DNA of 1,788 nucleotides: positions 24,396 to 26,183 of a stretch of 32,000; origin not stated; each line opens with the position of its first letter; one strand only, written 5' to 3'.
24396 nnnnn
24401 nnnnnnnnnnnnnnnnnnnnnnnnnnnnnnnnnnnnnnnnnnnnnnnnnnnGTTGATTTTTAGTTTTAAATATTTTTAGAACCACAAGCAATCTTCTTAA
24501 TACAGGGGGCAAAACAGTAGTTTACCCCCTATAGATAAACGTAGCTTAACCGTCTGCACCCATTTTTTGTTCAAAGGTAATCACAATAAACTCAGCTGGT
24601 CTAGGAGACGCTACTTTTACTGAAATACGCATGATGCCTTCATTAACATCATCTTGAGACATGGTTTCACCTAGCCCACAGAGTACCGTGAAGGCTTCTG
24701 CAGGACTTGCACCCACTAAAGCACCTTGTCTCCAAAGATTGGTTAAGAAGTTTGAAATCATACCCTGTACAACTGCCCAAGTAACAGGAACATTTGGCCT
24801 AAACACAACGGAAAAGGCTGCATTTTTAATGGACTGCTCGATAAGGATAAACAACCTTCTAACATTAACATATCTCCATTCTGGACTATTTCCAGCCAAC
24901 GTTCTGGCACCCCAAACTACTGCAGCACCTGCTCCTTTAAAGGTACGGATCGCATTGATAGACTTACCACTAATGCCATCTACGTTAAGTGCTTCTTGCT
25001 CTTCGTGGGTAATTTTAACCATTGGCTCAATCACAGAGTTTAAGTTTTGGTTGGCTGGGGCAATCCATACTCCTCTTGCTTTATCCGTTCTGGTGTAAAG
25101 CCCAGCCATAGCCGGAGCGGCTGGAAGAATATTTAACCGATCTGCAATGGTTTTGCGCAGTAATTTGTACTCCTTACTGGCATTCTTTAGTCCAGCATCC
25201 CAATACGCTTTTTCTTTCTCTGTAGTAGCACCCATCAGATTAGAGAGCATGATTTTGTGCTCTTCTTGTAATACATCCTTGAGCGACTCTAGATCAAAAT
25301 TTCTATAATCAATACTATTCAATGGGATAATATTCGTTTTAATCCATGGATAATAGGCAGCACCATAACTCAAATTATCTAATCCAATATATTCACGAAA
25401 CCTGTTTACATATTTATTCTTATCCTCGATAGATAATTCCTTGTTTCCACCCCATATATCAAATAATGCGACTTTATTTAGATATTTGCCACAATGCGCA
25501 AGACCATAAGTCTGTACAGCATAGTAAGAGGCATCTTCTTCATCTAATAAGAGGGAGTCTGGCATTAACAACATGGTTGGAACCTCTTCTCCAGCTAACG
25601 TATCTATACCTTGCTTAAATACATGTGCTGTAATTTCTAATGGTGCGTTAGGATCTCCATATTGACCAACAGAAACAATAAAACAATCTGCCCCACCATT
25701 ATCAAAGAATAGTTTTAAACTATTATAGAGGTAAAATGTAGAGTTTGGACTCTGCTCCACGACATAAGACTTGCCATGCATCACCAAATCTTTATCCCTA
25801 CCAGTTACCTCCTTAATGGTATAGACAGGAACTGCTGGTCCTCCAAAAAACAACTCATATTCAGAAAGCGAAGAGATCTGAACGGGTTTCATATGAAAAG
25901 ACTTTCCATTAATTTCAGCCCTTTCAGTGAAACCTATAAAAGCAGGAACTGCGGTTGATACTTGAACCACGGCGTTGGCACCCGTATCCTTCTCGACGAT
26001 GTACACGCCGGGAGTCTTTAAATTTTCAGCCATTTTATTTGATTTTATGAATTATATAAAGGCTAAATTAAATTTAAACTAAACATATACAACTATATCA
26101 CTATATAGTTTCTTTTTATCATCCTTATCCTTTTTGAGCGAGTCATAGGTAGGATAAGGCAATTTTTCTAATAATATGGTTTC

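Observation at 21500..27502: Tail module of a contractile injection system (Afp/PVC-like, T6SS-iv-like) with several unassignable components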

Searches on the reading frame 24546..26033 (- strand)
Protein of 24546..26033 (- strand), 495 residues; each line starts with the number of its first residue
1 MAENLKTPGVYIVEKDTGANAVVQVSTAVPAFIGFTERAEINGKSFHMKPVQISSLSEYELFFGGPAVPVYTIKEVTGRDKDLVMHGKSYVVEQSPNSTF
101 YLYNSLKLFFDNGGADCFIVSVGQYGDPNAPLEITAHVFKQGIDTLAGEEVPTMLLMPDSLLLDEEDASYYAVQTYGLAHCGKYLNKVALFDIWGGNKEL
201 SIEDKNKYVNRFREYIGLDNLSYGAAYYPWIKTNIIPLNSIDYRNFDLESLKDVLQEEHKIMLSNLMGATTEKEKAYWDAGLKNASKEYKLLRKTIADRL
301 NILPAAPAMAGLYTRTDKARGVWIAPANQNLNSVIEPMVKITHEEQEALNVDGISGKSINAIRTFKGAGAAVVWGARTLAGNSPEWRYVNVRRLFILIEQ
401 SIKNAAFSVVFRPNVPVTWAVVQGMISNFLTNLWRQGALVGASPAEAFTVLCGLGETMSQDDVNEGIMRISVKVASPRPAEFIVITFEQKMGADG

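Call 4: search_protein_families(library=pfam, proteins=[window:24546-26033:-], max_evalue=1)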
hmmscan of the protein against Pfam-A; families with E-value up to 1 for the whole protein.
window:24546-26033:- (495 aa): 2 families
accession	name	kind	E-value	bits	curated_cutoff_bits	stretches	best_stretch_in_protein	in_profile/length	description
PF17482.7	Phage_sheath_1C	-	2.9e-10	40.5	26.9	1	383-489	3-103/104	Phage tail sheath C-terminal domain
PF04984.19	Phage_sheath_1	-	3.2e-06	27.5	31.4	1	269-378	63-167/168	Phage tail sheath protein subtilisin-like domain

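Call 5: search_protein_families(library=ncbifam, proteins=[window:24546-26033:-], max_evalue=1)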
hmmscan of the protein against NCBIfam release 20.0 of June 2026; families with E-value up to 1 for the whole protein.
window:24546-26033:- (495 aa): 1 family
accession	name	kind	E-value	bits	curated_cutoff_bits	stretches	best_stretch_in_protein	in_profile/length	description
TIGR00165.1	S18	equivalog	0.02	15.1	38.75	1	239-272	16-47/70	30S ribosomal protein S18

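Call 6: find_encoding_contigs(protein=window:24546-26033:-, flank=10000, max_places=6)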
Protein window:24546-26033:- (495 aa): no gene with exactly this product is on record in the collection.

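Call 8: find_related_loci(query=window:24546-26033:-, collection=genome_contigs, flank=10000)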
Query window:24546-26033:- (495 aa) in genome_contigs; peptide patterns used: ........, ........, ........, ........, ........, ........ (x = any residue, [..] = any of these).
69 stretches matched a pattern; 17 encode a relative of the query (tblastn E <= 1e-3); 15 distinct loci.
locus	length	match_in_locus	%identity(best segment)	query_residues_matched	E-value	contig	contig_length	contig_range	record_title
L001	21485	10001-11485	96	1-495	0e+0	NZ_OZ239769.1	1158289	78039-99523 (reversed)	Cardinium endosymbiont of Nabis limbatus isolate 54698 chromosome 1, complete sequence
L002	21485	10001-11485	95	1-495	0e+0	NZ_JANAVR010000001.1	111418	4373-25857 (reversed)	Candidatus Cardinium sp. TP LFAMDCML_1, whole genome shotgun sequence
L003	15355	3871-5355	94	1-495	0e+0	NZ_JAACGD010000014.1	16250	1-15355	Candidatus Cardinium sp. cBcalN2 contig_14, whole genome shotgun sequence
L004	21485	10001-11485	93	1-495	0e+0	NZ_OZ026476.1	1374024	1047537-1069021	Cardinium endosymbiont of Tipula unca isolate 54697 chromosome 1, complete sequence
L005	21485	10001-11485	93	1-495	0e+0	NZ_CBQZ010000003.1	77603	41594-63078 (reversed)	Cardinium endosymbiont cBtQ1 of Bemisia tabaci strain cBtQ1, whole genome shotgun sequence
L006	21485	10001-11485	93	1-495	0e+0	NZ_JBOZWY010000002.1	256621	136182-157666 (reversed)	Candidatus Cardinium hertigii strain cEhis1 2, whole genome shotgun sequence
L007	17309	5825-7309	91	1-495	0e+0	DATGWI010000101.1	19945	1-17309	MAG TPA_asm: Amoebophilaceae bacterium isolate SMAG_U10578 k141_364648, whole genome shotgun sequence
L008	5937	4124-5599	78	1-491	0e+0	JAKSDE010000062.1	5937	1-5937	MAG: Cytophagales bacterium isolate MAG.430 k141_9972207, whole genome shotgun sequence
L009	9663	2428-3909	77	1-492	0e+0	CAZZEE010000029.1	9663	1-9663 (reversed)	MAG TPA_asm: uncultured Cytophagales bacterium isolate SRP128246_co1_437 genome assembly, contig: NODE_17998_length_9663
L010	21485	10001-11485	76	1-493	0e+0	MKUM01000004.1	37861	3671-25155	MAG: Candidatus Amoebophilus sp. 36-38 SCNpilot_cont_1000_p_scaffold_1061, whole genome shotgun sequence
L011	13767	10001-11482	73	1-492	0e+0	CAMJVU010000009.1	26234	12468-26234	MAG: uncultured Cytophagales bacterium isolate SRR12081301_bin.27_metaWRAP_v1.3_MAG genome assembly, contig: ERZ12289766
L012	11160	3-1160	91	110-495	0e+0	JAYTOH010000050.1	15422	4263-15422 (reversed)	MAG: Amoebophilaceae bacterium isolate GFS_4065 GFS_4065_49, whole genome shotgun sequence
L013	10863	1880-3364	91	1-495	0e+0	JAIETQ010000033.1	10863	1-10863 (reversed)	MAG: Amoebophilaceae bacterium isolate time.spades.CONCOCT.2.5kb_017 c_000000000035, whole genome shotgun sequence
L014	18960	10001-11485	93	1-495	0e+0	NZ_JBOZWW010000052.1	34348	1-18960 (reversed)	Candidatus Cardinium hertigii strain cEina3 LIT_NODE_22_length_34348_cov_59.067847_pilon, whole genome shotgun sequence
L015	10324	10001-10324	88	1-108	1e-56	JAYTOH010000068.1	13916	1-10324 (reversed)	MAG: Amoebophilaceae bacterium isolate GFS_4065 GFS_4065_67, whole genome shotgun sequence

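Call 50: search_protein_families(library=pfam, proteins=[L009:4016-4492:+, L010:11626-12093:+, L011:11516-11983:+, L010:12150-12593:+, L009:4580-5023:+, L011:11986-12429:+, L008:3255-4106:+, L010:9125-9979:+, L009:1564-2409:+, L011:9101-9979:+], max_evalue=1)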
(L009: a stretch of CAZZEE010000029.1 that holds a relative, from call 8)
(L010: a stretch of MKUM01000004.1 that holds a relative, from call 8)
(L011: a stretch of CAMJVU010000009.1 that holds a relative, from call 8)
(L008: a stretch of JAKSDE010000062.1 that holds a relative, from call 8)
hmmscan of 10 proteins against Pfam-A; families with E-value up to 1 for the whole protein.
L009:4016-4492:+ (158 aa): 1 family
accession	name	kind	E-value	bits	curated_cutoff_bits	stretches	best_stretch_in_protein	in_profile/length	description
PF09249.16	tRNA_NucTransf2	-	0.31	11.7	27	0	122-151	25-52/113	tRNA nucleotidyltransferase, second domain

L010:11626-12093:+ (155 aa): 1 family
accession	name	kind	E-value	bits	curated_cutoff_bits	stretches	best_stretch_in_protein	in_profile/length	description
PF04788.19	DUF620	-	0.14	12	22.5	1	32-86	169-223/243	Protein of unknown function (DUF620)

L011:11516-11983:+ (155 aa): 2 families
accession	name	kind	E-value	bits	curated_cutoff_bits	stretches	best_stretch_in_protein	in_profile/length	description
PF00061.29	Lipocalin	-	0.11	13.2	23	1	55-91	82-120/145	Lipocalin / cytosolic fatty-acid binding protein family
PF23206.1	PCDH15_12th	-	0.18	12.2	27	1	57-108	60-112/115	PCDH15-like domain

L010:12150-12593:+ (147 aa): 1 family
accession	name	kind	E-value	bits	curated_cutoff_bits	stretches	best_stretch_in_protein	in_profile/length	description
PF02807.20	ATP-gua_PtransN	-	0.18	12.7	25.7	0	88-124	5-39/67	ATP:guanido phosphotransferase, N-terminal domain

L009:4580-5023:+ (147 aa): 0 families

L011:11986-12429:+ (147 aa): 4 families
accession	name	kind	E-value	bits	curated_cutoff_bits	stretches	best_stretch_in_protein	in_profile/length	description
PF14902.11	DUF4494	-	0.0064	16.8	27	1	25-112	47-123/139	Domain of unknown function (DUF4494)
PF09648.15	YycI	-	0.038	14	29.7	1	36-87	120-174/232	YycI protein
PF15649.12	Tox-REase-7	-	0.14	12.9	25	1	54-97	13-59/84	Restriction endonuclease fold toxin 7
PF18192.6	DNTTIP1_dimer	-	0.2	12.6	26.1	1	80-121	16-57/69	DNTTIP1 dimerisation domain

L008:3255-4106:+ (283 aa): 0 families

L010:9125-9979:+ (284 aa): 0 families

L009:1564-2409:+ (281 aa): 1 family
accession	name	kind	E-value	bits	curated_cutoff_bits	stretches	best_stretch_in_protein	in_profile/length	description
PF17128.10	DUF5107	-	0.031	13.7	24.4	0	137-210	73-147/310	Domain of unknown function (DUF5107)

L011:9101-9979:+ (292 aa): 0 families

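Call 67: find_related_loci(query=A7, collection=metagenome_contigs, flank=6000)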
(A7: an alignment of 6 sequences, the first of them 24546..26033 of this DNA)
Query A7 (495 aa) in metagenome_contigs; peptide patterns used: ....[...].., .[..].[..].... (x = any residue, [..] = any of these).
600 stretches matched a pattern (row limit reached: there are more); 16 encode a relative of the query (tblastn E <= 1e-3); 16 distinct loci.
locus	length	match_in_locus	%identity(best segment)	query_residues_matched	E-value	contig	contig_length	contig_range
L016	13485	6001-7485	93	1-495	0e+0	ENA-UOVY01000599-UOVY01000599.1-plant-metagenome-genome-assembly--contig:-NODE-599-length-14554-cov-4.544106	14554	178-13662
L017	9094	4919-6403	93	1-495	0e+0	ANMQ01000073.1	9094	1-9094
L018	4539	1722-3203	77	1-492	0e+0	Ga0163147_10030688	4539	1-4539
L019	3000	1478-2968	74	1-494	0e+0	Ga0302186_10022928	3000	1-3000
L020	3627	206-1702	73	1-492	0e+0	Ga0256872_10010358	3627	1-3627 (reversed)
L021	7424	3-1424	75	21-493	0e+0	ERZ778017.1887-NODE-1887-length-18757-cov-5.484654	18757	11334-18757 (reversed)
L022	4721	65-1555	72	1-492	0e+0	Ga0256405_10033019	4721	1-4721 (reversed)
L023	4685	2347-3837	72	1-492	0e+0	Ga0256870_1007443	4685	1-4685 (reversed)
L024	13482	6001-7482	72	1-492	0e+0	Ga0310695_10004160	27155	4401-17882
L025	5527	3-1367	76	40-492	0e+0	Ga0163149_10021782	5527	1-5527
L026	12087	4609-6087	68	1-492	0e+0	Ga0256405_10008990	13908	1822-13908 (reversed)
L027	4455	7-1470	64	5-492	0e+0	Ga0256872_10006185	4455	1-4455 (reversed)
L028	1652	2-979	69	170-494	3e-169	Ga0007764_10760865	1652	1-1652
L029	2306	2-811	79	223-492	2e-157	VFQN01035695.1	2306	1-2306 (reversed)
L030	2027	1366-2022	73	1-218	4e-112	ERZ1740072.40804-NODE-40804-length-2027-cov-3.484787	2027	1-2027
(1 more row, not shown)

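Call 74: search_protein_families(library=phrogs, proteins=[window:24546-26033:-], max_evalue=0.1)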
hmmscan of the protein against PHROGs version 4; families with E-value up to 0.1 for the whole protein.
window:24546-26033:- (495 aa): 5 families
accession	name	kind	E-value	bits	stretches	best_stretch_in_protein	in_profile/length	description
phrog_17610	-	tail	1.6e-46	159.7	1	108-491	809-1108/1135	tail sheath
phrog_23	-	tail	6.9e-42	144.8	2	289-488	271-461/496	tail sheath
phrog_15814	-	unknown function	3e-11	43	1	302-490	538-725/738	-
phrog_10581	-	tail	2.6e-09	36.9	1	352-486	780-906/915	tail sheath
phrog_13288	-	unknown function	6.8e-06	26.8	1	305-490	16-194/208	-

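Call 82: search_protein_families(library=pfam, proteins=[L009:6306-7529:+, L010:13363-14487:+, L021:3279-4454:+, L022:3226-4632:+, L024:9183-10373:+, L026:7717-8961:+, L007:9248-10543:+, L010:13168-13347:+, L009:5862-6044:+, L005:13098-13277:+], max_evalue=0.01)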
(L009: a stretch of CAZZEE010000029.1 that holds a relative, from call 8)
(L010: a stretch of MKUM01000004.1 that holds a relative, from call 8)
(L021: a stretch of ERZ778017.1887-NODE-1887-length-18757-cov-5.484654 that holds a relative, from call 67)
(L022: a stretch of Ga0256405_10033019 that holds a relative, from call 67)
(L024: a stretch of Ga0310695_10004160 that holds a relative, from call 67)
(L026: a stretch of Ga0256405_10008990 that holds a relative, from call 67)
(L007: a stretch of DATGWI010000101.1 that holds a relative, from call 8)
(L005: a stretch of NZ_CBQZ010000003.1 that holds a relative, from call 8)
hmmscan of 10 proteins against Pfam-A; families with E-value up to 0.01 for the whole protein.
L009:6306-7529:+ (407 aa): 2 families
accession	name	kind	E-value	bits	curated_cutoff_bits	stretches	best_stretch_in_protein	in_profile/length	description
PF19266.4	CIS_tube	-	2.9e-37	128.3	27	1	4-152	2-154/158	Contractile injection system tube protein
PF01476.26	LysM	-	5.2e-05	23.5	20.9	1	316-360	3-43/43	LysM domain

L010:13363-14487:+ (374 aa): 2 families
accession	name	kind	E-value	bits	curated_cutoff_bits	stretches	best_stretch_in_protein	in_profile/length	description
PF19266.4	CIS_tube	-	7.6e-40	136.7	27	1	4-151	2-153/158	Contractile injection system tube protein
PF01476.26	LysM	-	0.0082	16.5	20.9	0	281-327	1-43/43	LysM domain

L021:3279-4454:+ (391 aa): 1 family
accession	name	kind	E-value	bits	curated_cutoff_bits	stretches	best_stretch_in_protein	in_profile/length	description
PF19266.4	CIS_tube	-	8.5e-43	146.3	27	1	3-150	2-153/158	Contractile injection system tube protein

L022:3226-4632:+ (468 aa): 1 family
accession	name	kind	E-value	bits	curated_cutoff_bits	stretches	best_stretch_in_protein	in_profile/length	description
PF19266.4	CIS_tube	-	1.5e-36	126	27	1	5-151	4-154/158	Contractile injection system tube protein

L024:9183-10373:+ (396 aa): 1 family
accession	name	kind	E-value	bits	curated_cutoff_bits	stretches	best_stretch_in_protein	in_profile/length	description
PF19266.4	CIS_tube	-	2.7e-38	131.6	27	1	6-151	4-153/158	Contractile injection system tube protein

L026:7717-8961:+ (414 aa): 1 family
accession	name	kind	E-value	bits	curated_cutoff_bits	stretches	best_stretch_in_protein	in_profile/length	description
PF19266.4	CIS_tube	-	7.5e-37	127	27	1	4-153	3-156/158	Contractile injection system tube protein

L007:9248-10543:+ (431 aa): 1 family
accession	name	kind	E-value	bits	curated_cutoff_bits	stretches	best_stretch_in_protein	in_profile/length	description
PF19266.4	CIS_tube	-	4.8e-33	114.6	27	1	4-149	2-151/158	Contractile injection system tube protein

L010:13168-13347:+ (59 aa): 1 family
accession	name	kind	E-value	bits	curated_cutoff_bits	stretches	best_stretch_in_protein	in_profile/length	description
PF19265.4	DUF5908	-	1.1e-08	36.3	27.7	1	1-59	1-55/55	Family of unknown function (DUF5908)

L009:5862-6044:+ (60 aa): 1 family
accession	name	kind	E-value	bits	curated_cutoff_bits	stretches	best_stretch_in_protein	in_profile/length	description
PF19265.4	DUF5908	-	6.9e-06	27.3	27.7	1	1-60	1-55/55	Family of unknown function (DUF5908)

L005:13098-13277:+ (59 aa): 1 family
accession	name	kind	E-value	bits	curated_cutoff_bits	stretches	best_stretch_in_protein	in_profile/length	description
PF19265.4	DUF5908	-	3.5e-05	25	27.7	1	3-36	1-30/55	Family of unknown function (DUF5908)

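Call 85: search_protein_families(library=pfam, proteins=[L010:14716-16503:+, L010:16520-16870:+, L010:16891-17286:+, L010:17299-19809:+, L001:14937-16430:+, L001:16497-17957:+, L001:17985-18746:-, L001:18761-19276:-], max_evalue=0.001)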
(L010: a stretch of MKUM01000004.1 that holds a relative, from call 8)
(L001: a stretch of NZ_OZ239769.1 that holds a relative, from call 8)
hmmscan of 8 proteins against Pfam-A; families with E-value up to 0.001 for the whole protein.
L010:14716-16503:+ (595 aa): 3 families
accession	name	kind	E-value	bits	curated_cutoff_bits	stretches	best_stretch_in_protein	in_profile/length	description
PF04717.18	Phage_base_V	-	3.3e-20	72.7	23.8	1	376-450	2-75/75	Type VI secretion system/phage-baseplate injector OB domain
PF24032.1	YQBQ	-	7.3e-07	29.3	27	1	57-345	16-293/294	YQBQ-like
PF05954.17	Phage_GPD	-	8.5e-06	25.6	30.1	1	67-335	27-302/305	Phage tail baseplate hub (GPD)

L010:16520-16870:+ (116 aa): 1 family
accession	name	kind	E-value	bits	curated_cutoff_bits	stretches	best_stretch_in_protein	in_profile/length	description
PF05488.18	PAAR_motif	-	1.4e-18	67.3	27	1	39-106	5-69/70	PAAR motif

L010:16891-17286:+ (131 aa): 1 family
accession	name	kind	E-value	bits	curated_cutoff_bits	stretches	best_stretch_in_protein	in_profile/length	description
PF04965.19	GPW_gp25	-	6.5e-22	77.6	27.2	1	29-118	2-94/96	Baseplate wedge protein gp25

L010:17299-19809:+ (836 aa): 0 families

L001:14937-16430:+ (497 aa): 2 families
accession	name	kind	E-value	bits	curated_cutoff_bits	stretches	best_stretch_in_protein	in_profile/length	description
PF13365.12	Trypsin_2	-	4.1e-12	47.5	27.6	1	62-201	1-144/144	Trypsin-like peptidase domain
PF17820.7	PDZ_6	-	0.00034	20.7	27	0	276-315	2-41/54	PDZ domain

L001:16497-17957:+ (486 aa): 1 family
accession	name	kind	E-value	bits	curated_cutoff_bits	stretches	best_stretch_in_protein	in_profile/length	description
PF13365.12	Trypsin_2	-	7.8e-22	79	27.6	1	64-202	1-144/144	Trypsin-like peptidase domain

L001:17985-18746:- (253 aa): 1 family
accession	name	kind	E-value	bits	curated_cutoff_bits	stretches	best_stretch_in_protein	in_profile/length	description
PF01026.27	TatD_DNase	-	1.8e-70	237.7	27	1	4-250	1-252/253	TatD related DNase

L001:18761-19276:- (171 aa): 1 family
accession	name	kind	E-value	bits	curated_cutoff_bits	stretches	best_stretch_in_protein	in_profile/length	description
PF12850.12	Metallophos_2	-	4.8e-30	105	27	1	1-150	1-153/154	Calcineurin-like phosphoesterase superfamily domain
